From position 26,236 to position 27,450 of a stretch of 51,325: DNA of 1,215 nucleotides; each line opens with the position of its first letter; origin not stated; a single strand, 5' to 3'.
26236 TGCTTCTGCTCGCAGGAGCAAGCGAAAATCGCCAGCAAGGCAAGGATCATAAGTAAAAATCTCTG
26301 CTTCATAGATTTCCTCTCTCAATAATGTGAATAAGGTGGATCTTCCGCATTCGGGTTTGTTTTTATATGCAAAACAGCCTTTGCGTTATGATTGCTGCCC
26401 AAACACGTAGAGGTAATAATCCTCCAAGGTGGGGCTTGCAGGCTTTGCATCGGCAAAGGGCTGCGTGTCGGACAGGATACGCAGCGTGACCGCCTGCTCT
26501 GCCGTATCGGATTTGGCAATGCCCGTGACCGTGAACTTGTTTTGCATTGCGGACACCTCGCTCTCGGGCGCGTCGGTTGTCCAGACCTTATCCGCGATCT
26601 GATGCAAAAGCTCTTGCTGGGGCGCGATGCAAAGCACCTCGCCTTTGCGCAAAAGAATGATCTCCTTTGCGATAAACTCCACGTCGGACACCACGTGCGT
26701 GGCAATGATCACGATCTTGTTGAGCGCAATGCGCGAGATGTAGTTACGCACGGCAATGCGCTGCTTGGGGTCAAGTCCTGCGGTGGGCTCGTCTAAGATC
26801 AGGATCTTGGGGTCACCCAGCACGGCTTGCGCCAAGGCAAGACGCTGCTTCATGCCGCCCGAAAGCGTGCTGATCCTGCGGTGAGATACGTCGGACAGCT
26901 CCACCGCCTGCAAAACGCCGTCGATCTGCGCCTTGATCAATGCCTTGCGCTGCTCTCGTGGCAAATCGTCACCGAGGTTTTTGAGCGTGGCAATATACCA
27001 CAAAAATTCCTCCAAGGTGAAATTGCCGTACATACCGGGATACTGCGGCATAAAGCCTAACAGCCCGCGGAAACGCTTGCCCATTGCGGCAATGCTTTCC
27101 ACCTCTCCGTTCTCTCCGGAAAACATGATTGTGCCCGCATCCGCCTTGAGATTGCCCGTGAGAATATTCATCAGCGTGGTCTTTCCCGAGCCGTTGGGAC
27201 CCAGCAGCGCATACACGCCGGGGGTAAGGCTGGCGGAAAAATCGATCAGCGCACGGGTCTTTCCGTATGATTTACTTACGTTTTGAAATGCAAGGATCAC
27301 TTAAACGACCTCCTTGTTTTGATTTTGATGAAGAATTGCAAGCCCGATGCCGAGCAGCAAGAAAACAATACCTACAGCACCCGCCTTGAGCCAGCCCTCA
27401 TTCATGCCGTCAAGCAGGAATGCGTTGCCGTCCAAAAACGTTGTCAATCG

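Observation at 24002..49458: Accessory island combining tandem ECF-like sigma/sensor pairs, an expanded beta-propeller lipoprotein family and [lipoprotein - fused double permease - ATPase] modules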

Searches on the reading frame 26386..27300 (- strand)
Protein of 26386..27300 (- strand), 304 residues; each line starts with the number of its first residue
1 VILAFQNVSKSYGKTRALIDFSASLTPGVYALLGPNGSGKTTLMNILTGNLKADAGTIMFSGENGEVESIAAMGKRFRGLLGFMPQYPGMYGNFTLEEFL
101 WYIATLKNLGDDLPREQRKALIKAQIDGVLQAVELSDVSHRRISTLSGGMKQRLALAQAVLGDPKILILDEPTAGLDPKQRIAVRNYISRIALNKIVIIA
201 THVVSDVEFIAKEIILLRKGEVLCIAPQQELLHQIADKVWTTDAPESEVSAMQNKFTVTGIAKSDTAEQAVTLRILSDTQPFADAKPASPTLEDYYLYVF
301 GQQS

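Call 4: search_protein_families(library=pfam, max_evalue=0.01, proteins=[window:26386-27300:-])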
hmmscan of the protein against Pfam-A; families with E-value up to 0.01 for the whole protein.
window:26386-27300:- (304 aa): 9 families
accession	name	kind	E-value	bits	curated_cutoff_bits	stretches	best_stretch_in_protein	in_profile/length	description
PF00005.33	ABC_tran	-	9.3e-30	104.5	25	1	29-174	13-137/137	ABC transporter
PF13304.12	AAA_21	-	7e-11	43.2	27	2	141-202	215-298/304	AAA domain, putative AbiEii toxin, Type IV TA system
PF02463.25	SMC_N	-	6e-07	29.5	40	1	10-45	11-42/220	RecF/RecN/SMC N terminal domain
PF13476.12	AAA_23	-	2.4e-05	25.5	27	1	10-51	8-43/201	AAA domain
PF13175.12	AAA_15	-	0.00024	21.3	32.1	0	16-47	12-43/374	AAA ATPase domain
PF03193.22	RsgA_GTPase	-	0.00098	19.4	30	1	17-63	96-142/174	RsgA GTPase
PF13401.12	AAA_22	-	0.0032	18.2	27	0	26-60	4-39/130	AAA domain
PF13166.12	AAA_13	-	0.005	16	36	0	34-49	23-38/713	AAA domain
PF13555.12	AAA_29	-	0.0067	16.6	27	0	28-48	23-47/61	P-loop containing region of AAA domain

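Call 6: search_protein_families(library=ncbifam, max_evalue=0.01, proteins=[window:26386-27300:-])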
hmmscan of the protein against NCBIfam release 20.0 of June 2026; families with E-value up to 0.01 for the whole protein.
window:26386-27300:- (304 aa): 196 families (the best 25 are shown)
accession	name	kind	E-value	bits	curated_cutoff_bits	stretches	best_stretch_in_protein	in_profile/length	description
TIGR03522.1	GldA_ABC_ATP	equivalog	3.1e-50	171.4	402.6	1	1-240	1-228/301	gliding motility-associated ABC transporter ATP-binding subunit GldA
TIGR01188.1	drrA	subfamily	6.1e-43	147.2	312.45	1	10-263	1-243/302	daunorubicin resistance ABC transporter, ATP-binding protein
TIGR03864.1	PQQ_ABC_ATP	hypoth_equivalog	6.5e-40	137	302.25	1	3-235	2-223/236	ABC transporter, ATP-binding subunit, PQQ-dependent alcohol dehydrogenase system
TIGR03740.1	galliderm_ABC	subfamily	2.1e-38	132.3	309.75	1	4-222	2-202/223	lantibiotic protection ABC transporter ATP-binding subunit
NF010060.0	PRK13537.1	equivalog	1e-34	119.9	521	1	2-231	15-233/314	nodulation factor ABC transporter ATP-binding protein NodI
TIGR00968.1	3a0106s01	subfamily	1.1e-34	120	342.75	1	5-237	3-224/237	sulfate ABC transporter ATP-binding protein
TIGR03411.1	urea_trans_UrtD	equivalog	1.8e-33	116.2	304.1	1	1-225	1-223/242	urea ABC transporter ATP-binding protein UrtD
TIGR04521.1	ECF_ATPase_2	equivalog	6.2e-33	114.1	330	1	13-262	16-262/279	energy-coupling factor transporter ATPase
NF033858.1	ABC2_perm_RbbA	equivalog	1.1e-32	112.9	1050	1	4-236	3-229/909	ribosome-associated ATPase/putative transporter RbbA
TIGR04406.1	LPS_export_lptB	equivalog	2.4e-32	112.1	240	1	3-233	2-224/239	LPS export ABC transporter ATP-binding protein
NF010059.0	PRK13536.1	equivalog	4.7e-32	111.1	549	1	3-231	44-261/342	nodulation factor ABC transporter ATP-binding protein NodI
TIGR02857.1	CydD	equivalog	7.3e-32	111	435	1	3-208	322-521/529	thiol reductant ABC exporter subunit CydD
NF010068.0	PRK13548.1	equivalog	2.8e-31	108.6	261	1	2-244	5-244/261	heme ABC transporter ATP-binding protein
TIGR03608.1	L_ocin_972_ABC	subfamily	3.8e-31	108.2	254.85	1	6-205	2-195/206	putative bacteriocin export ABC transporter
NF008105.0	PRK10851.1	equivalog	5.5e-31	107.6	502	1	2-234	2-227/362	sulfate/thiosulfate ABC transporter ATP-binding protein CysA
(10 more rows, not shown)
